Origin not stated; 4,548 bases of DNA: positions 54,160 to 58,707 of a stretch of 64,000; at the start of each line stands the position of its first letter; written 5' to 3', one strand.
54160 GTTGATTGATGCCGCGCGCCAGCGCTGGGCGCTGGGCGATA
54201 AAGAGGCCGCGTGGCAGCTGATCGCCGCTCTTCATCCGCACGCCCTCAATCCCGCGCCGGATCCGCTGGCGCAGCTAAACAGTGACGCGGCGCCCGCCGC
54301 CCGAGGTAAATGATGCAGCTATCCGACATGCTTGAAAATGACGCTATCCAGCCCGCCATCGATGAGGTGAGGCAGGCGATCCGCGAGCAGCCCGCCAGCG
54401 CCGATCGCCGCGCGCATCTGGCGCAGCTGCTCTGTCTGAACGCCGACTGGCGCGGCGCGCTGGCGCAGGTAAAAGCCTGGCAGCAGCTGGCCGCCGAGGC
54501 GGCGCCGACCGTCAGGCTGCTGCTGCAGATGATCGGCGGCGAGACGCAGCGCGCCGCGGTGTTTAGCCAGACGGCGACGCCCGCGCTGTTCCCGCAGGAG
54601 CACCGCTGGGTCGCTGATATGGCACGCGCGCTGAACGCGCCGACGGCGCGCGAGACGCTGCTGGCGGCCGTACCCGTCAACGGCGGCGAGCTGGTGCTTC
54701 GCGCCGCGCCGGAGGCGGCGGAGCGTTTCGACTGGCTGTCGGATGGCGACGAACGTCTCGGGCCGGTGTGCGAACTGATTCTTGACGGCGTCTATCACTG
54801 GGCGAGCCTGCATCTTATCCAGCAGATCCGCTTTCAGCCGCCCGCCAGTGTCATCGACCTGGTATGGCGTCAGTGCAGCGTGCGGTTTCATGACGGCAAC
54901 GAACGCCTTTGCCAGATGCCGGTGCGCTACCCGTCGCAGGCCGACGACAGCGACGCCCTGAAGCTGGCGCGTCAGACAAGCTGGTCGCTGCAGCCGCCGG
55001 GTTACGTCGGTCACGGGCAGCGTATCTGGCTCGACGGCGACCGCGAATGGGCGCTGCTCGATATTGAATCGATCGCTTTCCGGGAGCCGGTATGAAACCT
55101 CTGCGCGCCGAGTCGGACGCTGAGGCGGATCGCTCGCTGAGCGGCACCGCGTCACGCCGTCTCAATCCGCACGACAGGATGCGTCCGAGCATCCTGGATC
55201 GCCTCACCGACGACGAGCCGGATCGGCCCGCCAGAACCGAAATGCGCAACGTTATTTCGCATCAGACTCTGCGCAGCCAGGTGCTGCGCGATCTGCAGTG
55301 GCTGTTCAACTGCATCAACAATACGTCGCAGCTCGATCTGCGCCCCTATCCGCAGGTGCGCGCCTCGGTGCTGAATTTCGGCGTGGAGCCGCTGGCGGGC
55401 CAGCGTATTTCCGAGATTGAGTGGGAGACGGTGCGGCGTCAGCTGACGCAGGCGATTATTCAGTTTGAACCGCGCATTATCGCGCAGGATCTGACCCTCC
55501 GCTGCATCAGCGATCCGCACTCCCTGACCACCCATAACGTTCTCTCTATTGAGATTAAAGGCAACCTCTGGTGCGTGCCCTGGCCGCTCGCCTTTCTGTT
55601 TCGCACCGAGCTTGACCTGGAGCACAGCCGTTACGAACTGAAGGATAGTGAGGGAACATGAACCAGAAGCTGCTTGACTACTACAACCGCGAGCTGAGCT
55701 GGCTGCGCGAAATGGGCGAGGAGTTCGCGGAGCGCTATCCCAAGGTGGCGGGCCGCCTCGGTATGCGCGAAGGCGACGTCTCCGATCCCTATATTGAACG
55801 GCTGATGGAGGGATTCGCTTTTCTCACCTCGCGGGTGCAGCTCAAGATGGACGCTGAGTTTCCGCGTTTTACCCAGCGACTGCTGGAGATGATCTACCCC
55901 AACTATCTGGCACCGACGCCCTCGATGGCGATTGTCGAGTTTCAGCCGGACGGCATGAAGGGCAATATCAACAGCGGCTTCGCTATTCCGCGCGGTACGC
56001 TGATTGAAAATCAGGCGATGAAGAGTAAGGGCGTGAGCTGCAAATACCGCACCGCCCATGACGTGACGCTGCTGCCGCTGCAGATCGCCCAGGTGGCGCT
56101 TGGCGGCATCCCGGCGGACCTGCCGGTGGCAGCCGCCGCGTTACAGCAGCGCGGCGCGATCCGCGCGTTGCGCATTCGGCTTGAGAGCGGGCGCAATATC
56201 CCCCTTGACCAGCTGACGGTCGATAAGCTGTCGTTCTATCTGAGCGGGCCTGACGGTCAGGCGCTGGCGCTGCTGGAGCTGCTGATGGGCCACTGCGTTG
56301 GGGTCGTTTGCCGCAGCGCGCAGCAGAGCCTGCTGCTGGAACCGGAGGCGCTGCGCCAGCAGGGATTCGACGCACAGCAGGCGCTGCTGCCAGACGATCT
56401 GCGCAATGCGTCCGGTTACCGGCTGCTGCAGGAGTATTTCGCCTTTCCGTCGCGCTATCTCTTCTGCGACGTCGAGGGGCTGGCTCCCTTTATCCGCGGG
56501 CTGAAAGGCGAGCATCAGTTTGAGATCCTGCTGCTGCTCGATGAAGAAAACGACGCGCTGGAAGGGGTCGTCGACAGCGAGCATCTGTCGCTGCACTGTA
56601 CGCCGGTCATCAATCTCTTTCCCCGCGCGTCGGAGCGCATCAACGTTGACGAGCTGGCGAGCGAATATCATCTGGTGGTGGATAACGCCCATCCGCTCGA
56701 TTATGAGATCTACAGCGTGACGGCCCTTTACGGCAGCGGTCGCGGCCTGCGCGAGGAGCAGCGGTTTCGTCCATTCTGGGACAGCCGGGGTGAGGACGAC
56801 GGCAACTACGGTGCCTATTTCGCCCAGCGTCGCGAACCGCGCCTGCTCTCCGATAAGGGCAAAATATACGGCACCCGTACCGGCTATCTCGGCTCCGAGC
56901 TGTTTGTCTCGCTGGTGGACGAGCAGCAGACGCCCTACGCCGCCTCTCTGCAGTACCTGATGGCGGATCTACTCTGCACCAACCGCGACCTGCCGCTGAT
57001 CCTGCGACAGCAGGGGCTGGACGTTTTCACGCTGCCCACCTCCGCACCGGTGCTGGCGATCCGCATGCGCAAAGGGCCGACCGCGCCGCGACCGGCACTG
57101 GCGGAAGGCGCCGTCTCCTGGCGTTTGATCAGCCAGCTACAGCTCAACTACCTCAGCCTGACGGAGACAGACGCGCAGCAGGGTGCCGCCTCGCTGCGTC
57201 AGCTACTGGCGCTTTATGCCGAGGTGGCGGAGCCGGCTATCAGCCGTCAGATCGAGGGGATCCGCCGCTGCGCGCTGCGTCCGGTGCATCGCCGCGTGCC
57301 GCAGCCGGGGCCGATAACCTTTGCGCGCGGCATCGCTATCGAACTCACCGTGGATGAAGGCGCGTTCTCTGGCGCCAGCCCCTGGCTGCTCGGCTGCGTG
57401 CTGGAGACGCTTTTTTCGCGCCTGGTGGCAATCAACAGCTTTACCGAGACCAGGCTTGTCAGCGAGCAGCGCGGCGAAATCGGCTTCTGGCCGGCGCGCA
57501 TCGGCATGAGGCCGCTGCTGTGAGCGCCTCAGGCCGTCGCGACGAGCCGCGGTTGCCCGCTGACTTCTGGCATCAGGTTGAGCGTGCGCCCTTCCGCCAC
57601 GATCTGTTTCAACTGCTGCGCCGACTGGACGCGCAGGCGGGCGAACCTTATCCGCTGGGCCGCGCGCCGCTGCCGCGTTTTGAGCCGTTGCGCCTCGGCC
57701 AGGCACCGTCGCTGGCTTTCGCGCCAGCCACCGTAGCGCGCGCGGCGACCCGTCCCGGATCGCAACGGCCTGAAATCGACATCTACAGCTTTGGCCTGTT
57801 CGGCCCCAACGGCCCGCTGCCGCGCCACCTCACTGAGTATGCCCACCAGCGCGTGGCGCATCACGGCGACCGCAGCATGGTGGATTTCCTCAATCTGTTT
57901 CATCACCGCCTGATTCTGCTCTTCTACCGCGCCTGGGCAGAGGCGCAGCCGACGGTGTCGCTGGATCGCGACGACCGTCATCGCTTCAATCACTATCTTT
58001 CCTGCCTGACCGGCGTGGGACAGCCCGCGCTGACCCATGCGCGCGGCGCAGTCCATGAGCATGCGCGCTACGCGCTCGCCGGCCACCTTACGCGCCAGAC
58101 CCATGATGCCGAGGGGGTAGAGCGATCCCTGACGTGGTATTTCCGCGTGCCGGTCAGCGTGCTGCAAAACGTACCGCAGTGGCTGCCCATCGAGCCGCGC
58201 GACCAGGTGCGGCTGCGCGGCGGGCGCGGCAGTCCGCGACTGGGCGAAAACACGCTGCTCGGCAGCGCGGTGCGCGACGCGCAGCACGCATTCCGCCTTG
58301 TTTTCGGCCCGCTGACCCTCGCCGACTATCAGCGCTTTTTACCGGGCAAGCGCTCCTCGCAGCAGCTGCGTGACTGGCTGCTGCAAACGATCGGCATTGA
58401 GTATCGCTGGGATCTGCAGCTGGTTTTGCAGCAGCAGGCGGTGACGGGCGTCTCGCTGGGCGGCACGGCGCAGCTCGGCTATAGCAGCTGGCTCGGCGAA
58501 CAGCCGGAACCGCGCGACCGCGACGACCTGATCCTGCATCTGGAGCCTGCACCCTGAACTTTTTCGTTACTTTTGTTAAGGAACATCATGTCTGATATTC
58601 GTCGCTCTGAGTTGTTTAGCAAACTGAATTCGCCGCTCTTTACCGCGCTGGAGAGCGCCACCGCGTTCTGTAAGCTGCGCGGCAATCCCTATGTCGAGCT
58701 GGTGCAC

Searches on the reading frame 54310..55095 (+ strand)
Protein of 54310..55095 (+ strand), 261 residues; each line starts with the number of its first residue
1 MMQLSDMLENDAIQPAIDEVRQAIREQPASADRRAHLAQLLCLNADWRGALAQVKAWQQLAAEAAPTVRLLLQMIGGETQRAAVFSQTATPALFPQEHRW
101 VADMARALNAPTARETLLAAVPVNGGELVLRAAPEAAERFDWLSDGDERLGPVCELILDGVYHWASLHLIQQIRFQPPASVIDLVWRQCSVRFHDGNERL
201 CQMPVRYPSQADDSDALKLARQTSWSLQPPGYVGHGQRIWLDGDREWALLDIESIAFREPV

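Call 95: search_protein_families(library=pfam, proteins=[window:54310-55095:+], max_evalue=0.01)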
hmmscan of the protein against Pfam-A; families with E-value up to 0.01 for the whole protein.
window:54310-55095:+ (261 aa): 1 family
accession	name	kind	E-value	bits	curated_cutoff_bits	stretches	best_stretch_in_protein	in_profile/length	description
PF07024.18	ImpE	-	5.7e-37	126.9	25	1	138-255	2-121/122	ImpE protein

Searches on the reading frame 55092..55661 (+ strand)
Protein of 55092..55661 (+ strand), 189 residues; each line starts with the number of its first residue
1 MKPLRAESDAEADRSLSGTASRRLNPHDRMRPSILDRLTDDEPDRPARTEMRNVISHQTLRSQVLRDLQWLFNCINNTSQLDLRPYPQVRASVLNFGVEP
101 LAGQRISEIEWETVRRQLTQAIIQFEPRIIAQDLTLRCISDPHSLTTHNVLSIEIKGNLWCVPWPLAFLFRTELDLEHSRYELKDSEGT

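Call 95: search_protein_families(library=pfam, proteins=[window:55092-55661:+], max_evalue=0.01)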
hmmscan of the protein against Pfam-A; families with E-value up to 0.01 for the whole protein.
window:55092-55661:+ (189 aa): 1 family
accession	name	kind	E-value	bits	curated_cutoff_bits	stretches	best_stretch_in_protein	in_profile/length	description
PF04965.19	GPW_gp25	-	3.7e-17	62.3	27.2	1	59-161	2-93/96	Baseplate wedge protein gp25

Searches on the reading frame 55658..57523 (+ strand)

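Call 21: search_protein_families(library=pfam, proteins=[window:55658-57523:+], max_evalue=0.001)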
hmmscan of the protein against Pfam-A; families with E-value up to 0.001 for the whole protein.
window:55658-57523:+ (621 aa): 1 family
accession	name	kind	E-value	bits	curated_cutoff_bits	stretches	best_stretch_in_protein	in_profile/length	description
PF05947.17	T6SS_TssF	-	1.7e-220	734.1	25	1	1-618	1-608/608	Type VI secretion system, TssF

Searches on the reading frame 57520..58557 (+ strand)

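Call 21: search_protein_families(library=pfam, proteins=[window:57520-58557:+], max_evalue=0.001)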
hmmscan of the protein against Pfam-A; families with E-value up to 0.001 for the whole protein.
window:57520-58557:+ (345 aa): 1 family
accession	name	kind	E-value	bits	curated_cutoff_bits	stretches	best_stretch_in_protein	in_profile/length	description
PF06996.16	T6SS_TssG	-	6.5e-97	324.9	24.6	1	24-326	2-304/304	Type VI secretion, TssG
